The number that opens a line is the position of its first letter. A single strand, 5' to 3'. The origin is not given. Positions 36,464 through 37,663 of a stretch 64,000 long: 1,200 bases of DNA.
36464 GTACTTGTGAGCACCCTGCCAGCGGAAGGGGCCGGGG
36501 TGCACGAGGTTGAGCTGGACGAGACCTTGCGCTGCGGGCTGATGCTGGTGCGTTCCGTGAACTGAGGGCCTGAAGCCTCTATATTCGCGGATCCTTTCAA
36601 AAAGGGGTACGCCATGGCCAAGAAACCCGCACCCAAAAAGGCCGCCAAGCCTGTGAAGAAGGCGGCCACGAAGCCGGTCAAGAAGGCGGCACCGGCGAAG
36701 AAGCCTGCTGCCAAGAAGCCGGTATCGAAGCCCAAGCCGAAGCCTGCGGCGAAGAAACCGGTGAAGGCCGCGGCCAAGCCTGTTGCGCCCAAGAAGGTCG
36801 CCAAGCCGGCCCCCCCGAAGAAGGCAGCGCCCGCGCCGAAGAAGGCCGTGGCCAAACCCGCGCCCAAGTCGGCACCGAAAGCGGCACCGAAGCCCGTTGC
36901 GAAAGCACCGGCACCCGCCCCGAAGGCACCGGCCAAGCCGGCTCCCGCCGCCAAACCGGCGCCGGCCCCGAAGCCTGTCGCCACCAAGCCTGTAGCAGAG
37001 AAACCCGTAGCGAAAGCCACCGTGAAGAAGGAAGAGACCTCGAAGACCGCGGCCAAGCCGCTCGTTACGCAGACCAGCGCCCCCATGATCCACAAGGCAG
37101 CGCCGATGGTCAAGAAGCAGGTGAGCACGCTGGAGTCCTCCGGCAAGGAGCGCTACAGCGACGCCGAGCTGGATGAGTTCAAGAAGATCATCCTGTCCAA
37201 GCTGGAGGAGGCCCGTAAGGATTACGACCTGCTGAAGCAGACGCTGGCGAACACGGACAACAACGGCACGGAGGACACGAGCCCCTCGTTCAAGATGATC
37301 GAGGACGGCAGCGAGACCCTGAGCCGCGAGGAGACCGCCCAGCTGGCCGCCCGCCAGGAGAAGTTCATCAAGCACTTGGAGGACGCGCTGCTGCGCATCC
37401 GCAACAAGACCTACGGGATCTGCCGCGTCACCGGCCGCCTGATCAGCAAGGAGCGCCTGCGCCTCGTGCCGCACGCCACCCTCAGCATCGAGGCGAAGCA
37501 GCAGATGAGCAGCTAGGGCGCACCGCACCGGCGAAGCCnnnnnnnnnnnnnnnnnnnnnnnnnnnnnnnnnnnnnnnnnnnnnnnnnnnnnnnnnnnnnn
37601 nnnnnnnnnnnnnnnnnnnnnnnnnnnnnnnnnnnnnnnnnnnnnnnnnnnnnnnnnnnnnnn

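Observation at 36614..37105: DksA/TraR zinc-finger regulator fused to a 150-residue histone-H1-like AKP-repeat N-terminal domain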

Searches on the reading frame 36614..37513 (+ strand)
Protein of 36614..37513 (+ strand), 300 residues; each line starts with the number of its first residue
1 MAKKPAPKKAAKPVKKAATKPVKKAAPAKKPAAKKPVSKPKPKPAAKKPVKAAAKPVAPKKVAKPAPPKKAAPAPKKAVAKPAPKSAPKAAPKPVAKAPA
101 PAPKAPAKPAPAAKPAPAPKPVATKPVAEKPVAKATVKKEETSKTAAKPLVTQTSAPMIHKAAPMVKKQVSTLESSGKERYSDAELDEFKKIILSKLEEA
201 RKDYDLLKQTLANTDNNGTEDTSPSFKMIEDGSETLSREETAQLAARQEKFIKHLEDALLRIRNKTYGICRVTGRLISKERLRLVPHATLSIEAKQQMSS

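Call 3: search_protein_families(library=pfam, proteins=[window:36614-37513:+], max_evalue=1)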
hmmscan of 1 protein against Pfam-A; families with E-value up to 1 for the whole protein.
window:36614-37513:+ (300 aa): 3 families
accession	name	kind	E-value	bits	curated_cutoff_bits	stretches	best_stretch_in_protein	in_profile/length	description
PF01258.23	zf-dskA_traR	-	4.5e-07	30.2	24.9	1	266-296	2-32/36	Prokaryotic dksA/traR C4-type zinc finger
PF11172.13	DUF2959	-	0.054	14.1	26.8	1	171-262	22-113/190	Protein of unknown function (DUF2959)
PF23257.1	DUF7071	-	0.12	12.6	27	1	193-217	40-64/68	Domain of unknown function (DUF7071)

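Call 4: search_protein_families(library=ncbifam, proteins=[window:36614-37513:+], max_evalue=1)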
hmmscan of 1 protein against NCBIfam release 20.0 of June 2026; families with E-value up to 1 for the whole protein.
window:36614-37513:+ (300 aa): 8 families
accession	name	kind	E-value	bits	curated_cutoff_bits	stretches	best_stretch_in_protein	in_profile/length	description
TIGR02890.1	bacill_yteA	subfamily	7.3e-13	48.9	134.4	1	185-297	9-116/159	regulatory protein, yteA family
NF033459.1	DksA_like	equivalog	5e-12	46.1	105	1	185-298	2-109/113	RNA polymerase-binding protein DksA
TIGR02420.1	dksA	equivalog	1.8e-11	44.4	115.5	1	188-296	8-109/110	RNA polymerase-binding protein DksA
NF008045.0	PRK10778.1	equivalog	5.4e-06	26.7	289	1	174-296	25-140/151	RNA polymerase-binding protein DksA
NF033729.0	borfam54_2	equivalog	0.064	13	30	1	181-253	135-207/226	complement regulator-acquiring protein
NF041620.1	MXAN_5187_fam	hypoth_equivalog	0.068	12.9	200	1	6-169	328-507/601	MXAN_5187 family protein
NF005846.3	PRK07764.1-6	equivalog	0.071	12.1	625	1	23-219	383-584/628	DNA polymerase III subunit gamma and tau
NF008975.0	PRK12323.1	equivalog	0.65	8.6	875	1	17-173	377-534/709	DNA polymerase III subunit gamma/tau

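Call 15: search_solved_structures(query=window:36614-37513:+, max_evalue=0.01, show_alignments=3)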
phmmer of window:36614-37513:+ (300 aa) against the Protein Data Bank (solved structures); distinct sequences matched with E-value up to 0.01: 5.
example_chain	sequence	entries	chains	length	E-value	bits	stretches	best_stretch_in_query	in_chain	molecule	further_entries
6ptg_A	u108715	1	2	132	4e-08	36.7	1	215-297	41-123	DnaK Suppressor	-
4ijj_A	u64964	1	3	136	8.7e-07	32.3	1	230-298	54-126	Putative C4-type zinc finger protein, DksA/TraR family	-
1tjl_A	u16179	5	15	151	0.002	21.3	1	174-295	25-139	DnaK suppressor protein | RNA polymerase-binding transcription factor DksA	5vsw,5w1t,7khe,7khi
2kq9_A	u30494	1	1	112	0.0047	20.1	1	233-290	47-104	DnaK suppressor protein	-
9p1v_A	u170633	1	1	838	0.0092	19.1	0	94-139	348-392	Histidine triad protein D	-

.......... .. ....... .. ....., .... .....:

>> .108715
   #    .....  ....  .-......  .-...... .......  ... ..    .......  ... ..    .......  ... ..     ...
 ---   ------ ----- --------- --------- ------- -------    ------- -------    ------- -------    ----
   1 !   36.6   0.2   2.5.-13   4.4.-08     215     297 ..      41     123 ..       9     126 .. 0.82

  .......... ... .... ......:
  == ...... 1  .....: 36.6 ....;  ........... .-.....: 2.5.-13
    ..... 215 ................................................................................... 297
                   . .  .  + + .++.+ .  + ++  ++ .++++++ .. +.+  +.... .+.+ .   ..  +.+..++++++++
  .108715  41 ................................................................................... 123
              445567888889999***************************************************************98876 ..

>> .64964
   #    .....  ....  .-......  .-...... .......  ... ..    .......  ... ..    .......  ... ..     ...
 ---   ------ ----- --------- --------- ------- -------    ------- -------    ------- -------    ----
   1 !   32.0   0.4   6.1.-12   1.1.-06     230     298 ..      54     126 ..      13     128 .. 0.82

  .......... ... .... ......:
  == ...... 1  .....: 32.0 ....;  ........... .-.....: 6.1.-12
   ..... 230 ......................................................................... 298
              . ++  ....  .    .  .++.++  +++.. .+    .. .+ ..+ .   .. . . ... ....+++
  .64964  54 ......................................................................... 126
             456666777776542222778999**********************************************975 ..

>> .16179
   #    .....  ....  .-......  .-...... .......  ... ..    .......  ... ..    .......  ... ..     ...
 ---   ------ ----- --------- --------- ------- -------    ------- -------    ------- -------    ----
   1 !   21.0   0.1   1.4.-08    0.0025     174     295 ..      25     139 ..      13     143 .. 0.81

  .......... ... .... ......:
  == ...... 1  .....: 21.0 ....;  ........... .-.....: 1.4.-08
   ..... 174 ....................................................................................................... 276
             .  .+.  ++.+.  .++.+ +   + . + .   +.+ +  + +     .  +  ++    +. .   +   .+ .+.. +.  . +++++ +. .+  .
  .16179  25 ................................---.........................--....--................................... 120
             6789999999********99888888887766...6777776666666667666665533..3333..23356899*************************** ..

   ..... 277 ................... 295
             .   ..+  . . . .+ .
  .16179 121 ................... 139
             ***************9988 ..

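Call 29: predict_structure(alignment_id=A3)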
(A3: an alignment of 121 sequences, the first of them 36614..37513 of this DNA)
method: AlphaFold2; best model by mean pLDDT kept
length: 300 residues; sequences in the alignment: 121
mean_pLDDT: 60.7   pTM: 0.40
mean pLDDT of the five models: 60.7, 60.1, 58.7, 56.2, 55.2
residues with pLDDT >= 90: 3; 70-90: 63; 50-70: 163; < 50: 71
segments of 3 or more residues with pLDDT < 50: 23-25, 74-76, 78-82, 113-119, 133-145, 169-172, 298-300
pLDDT, mean of each block of 10 residues (from residue 1): 58 54 50 54 60 55 55 50 53 58 49 48 49 46 50 59 55 61 85 88 87 62 51 63 87 88 77 63 55 52
secondary structure, 60 per line:
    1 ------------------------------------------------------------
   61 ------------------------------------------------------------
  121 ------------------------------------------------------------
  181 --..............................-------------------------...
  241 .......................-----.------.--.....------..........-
elements in order: H183-212 H238-263 H279-283 H290-299

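Call 32: fold_search(model_id=the predicted structure, library=pdb)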
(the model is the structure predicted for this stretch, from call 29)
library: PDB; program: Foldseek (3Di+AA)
matches with E <= 10: 86; with E <= 0.001: 0
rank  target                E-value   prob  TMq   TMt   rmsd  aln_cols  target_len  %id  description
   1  4ijj_A                2.8e-03  1.00  0.27  0.59   9.6       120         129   28  Structure of transcription factor DksA2 from Pseudomonas aeruginosa (released 2013-02-27)
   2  4ijj_B                1.3e-02  1.00  0.27  0.59   9.8       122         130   29  Structure of transcription factor DksA2 from Pseudomonas aeruginosa (released 2013-02-27)
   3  1tjl_A                1.5e-02  1.00  0.28  0.55  11.7       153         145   22  Crystal structure of transcription factor DksA from E. coli (released 2004-09-07)
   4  7khi_M                2.1e-02  1.00  0.28  0.53   9.4       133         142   22  Escherichia coli RNA polymerase and rrnBP1 promoter complex with DksA/ppGpp (released 2020-10-28)
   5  5vsw_M                4.1e-02  1.00  0.29  0.58   9.7       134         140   22  X-ray crystal structure of Escherichia coli RNA polymerase and DksA/ppGpp complex (released 2017-06-14)
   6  6ptg_B                1.2e-01  0.99  0.18  0.57  10.3       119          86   20  Structure of RNA polymerase binding protein and transcriptional regulator Dks from Chlamydia trachomatis L2 (LGV434) (released 2019-07-24)
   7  3vbb_B                2.3e+00  0.66  0.22  0.15   9.5       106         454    8  Crystal Structure of Seryl-tRNA Synthetase from Human at 2.9 angstroms (released 2012-02-29)
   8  5eiu_A                3.0e+00  0.44  0.21  0.44   9.0       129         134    8  Mini TRIM5 B-box 2 dimer C2 crystal form (released 2016-06-15)
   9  9crw_A                3.0e+00  0.06  0.10  0.13  22.3       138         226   16  Crystal structure of the Candida albicans kinesin-8 proximal tail domain (released 2024-09-04)
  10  5f7t_H                3.2e+00  0.47  0.20  0.44   8.0       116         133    8  TRIM5 B-box2 and coiled-coil chimera (released 2016-06-15)
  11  8drj_A                3.2e+00  0.08  0.14  0.31  12.9       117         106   15  Apo B2 dimer (H60/H100/H104) formed in the presence of Cu(II) (released 2022-10-12)
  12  2f1m_A                3.6e+00  0.41  0.22  0.28   7.2       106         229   11  Conformational flexibility in the multidrug efflux system protein AcrA (released 2006-03-21)
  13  9lvb_A                3.8e+00  0.07  0.14  0.09  18.6       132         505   15  IAA-free AUX1 (released 2025-07-23)
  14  6v1v_D                4.2e+00  0.47  0.21  0.09   6.1        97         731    9  VIP3B (VIP3B_2160) adapted for crystallization (released 2019-12-18)
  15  1x91                  4.2e+00  0.12  0.18  0.31   9.4       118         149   12  Crystal structure of mutant form A of a pectin methylesterase inhibitor from Arabidopsis (released 2004-12-28)
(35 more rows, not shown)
